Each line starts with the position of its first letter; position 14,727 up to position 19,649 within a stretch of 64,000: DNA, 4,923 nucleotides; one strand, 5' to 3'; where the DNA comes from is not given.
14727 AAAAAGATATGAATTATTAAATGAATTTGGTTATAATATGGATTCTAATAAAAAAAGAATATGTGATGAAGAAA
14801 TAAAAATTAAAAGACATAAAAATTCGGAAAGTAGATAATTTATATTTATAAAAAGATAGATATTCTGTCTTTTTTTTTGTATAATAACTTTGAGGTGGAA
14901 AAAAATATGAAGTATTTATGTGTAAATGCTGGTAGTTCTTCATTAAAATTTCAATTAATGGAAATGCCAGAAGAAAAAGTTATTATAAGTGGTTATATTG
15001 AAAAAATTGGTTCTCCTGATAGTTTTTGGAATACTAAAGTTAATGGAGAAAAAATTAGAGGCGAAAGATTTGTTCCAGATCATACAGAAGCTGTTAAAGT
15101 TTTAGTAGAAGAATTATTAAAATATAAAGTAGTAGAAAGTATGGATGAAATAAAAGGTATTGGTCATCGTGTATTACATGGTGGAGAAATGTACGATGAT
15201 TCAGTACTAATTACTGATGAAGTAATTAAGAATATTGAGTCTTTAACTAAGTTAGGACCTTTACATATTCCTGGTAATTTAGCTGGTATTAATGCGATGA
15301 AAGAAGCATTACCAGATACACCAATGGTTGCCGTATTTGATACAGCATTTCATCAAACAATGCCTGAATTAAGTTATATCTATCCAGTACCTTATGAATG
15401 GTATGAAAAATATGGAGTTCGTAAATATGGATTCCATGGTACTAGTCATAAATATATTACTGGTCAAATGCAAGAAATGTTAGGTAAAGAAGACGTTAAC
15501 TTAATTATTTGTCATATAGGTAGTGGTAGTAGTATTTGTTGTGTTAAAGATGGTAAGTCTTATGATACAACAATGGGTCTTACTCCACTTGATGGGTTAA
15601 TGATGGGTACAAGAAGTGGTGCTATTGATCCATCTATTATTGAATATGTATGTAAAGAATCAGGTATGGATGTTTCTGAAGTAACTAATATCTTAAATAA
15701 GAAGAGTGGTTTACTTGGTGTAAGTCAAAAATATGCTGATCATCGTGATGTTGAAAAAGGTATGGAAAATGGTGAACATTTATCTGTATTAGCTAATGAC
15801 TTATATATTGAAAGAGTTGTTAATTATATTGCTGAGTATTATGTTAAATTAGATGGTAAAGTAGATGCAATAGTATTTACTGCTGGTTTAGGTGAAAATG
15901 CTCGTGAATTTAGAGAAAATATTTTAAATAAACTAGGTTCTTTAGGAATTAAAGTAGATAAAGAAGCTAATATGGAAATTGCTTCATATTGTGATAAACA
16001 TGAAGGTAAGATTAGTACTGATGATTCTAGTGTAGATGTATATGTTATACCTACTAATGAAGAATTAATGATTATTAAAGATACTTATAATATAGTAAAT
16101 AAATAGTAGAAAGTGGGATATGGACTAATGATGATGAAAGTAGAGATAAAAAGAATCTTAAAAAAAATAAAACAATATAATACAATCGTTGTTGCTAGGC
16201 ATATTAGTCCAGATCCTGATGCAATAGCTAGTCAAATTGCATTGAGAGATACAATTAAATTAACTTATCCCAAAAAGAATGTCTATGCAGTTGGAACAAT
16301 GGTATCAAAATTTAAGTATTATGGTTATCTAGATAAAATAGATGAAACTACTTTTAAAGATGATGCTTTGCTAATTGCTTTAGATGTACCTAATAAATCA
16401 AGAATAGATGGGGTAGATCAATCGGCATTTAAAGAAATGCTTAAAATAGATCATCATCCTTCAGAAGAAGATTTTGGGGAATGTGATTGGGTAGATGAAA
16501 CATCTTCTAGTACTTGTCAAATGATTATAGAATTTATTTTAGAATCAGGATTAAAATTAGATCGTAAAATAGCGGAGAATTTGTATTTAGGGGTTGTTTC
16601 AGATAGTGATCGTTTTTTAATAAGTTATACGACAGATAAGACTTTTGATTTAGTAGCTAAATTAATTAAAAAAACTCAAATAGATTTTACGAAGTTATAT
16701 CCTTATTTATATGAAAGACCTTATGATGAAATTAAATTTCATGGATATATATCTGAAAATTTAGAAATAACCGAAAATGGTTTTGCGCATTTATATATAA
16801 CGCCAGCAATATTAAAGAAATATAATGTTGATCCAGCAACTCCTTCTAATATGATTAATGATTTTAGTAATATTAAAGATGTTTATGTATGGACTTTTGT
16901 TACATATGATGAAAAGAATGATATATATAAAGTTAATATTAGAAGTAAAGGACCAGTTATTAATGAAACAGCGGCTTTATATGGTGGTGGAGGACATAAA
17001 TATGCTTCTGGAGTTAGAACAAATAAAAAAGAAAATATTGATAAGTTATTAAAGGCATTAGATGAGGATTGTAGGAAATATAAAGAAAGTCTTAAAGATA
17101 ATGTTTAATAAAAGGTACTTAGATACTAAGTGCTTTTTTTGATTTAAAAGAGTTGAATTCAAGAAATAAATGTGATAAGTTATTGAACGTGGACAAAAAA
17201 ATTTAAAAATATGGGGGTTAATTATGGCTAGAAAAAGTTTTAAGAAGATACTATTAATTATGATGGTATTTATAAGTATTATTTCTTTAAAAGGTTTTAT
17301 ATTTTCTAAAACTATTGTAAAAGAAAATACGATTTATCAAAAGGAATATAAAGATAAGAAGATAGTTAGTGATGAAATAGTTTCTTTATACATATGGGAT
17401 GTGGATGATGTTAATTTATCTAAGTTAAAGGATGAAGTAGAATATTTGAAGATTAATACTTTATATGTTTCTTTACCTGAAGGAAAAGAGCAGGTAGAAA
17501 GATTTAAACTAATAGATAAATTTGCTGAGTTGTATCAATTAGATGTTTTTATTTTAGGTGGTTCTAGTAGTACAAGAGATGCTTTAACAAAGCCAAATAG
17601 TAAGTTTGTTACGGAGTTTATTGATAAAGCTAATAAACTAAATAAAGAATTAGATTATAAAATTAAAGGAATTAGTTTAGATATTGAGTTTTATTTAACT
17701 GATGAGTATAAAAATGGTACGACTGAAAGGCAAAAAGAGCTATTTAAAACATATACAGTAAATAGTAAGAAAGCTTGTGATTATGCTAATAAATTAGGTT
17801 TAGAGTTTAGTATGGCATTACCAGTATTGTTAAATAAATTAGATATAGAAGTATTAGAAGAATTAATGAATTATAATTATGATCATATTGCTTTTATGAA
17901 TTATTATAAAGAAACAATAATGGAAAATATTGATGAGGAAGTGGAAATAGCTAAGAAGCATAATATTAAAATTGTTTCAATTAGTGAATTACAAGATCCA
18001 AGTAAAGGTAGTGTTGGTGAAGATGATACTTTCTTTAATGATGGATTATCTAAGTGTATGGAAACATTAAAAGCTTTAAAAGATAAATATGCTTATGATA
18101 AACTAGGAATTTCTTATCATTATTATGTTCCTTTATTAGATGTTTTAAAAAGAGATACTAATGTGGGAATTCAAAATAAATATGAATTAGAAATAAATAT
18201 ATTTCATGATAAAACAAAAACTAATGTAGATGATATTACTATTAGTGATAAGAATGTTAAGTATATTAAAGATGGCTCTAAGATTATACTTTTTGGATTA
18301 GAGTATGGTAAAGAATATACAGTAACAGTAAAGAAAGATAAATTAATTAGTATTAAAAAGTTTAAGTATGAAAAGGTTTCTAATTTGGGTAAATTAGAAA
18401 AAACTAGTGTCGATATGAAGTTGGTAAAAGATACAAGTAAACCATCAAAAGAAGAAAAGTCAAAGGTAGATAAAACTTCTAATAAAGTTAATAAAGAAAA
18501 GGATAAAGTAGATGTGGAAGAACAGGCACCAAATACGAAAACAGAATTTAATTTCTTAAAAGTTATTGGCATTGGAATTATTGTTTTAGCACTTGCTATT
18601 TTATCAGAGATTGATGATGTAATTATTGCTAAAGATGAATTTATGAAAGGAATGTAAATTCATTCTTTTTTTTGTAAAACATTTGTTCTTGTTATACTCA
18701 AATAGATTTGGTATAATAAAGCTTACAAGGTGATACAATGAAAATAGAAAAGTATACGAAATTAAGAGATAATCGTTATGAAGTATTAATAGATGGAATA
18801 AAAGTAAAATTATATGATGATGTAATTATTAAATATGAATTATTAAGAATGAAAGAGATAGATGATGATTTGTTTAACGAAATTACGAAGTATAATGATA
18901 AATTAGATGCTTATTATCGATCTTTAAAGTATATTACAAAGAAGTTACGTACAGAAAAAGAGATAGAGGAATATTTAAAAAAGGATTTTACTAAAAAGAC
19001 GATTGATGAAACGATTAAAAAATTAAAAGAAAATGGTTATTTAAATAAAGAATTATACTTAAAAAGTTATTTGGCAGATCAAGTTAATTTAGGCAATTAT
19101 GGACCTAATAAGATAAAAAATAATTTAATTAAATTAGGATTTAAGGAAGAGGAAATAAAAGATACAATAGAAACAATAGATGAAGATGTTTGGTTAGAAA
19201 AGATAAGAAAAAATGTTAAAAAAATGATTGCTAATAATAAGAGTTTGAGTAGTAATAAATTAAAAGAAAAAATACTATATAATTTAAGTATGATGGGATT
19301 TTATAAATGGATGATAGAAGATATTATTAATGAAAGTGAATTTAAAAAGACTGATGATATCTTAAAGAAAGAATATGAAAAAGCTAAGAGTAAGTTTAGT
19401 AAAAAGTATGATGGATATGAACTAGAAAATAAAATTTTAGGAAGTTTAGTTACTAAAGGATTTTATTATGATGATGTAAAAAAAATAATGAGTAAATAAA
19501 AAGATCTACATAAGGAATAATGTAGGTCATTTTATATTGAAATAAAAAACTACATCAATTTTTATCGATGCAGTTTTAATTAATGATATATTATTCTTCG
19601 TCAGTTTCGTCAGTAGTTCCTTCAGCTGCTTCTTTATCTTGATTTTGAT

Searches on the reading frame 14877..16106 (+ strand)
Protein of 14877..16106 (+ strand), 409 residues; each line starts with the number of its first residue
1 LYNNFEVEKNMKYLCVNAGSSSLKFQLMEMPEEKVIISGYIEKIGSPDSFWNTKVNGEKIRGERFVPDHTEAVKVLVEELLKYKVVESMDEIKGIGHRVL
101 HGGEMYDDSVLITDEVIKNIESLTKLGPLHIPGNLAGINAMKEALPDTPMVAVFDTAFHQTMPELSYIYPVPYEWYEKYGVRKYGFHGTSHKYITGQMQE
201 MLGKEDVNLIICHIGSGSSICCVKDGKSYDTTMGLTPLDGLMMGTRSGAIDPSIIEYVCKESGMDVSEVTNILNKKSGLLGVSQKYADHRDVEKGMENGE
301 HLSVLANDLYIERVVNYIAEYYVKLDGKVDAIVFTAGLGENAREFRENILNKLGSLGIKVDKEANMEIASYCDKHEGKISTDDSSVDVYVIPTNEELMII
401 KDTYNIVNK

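Call 19: search_protein_families(library=pfam, proteins=[window:14877-16106:+], max_evalue=0.01)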
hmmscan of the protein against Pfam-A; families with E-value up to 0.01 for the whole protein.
window:14877-16106:+ (409 aa): 1 family
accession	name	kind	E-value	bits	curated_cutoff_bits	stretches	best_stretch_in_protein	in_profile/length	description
PF00871.23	Acetate_kinase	-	2.7e-151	504.2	22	1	13-400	2-391/392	Acetokinase family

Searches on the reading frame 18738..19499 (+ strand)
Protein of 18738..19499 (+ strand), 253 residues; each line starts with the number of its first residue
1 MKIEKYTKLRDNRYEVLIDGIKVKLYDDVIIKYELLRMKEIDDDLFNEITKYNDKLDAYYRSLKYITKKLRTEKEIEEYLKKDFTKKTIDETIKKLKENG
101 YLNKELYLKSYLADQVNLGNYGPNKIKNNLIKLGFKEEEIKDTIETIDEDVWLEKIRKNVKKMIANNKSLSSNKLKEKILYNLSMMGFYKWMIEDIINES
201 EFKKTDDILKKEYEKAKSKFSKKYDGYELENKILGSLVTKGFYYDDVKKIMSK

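Call 19: search_protein_families(library=pfam, proteins=[window:18738-19499:+], max_evalue=0.01)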
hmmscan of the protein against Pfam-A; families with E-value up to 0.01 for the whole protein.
window:18738-19499:+ (253 aa): 3 families
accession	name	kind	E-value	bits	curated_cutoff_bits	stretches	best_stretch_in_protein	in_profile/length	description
PF21982.2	RecX_HTH1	-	1.6e-08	34.9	26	1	58-96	1-40/40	RecX, first three-helix domain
PF21981.2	RecX_HTH3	-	5.2e-06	27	26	1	207-251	5-48/48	RecX, third three-helix domain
PF02631.22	RecX_HTH2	-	0.0059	17.3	26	0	107-142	5-40/42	RecX, second three-helix domain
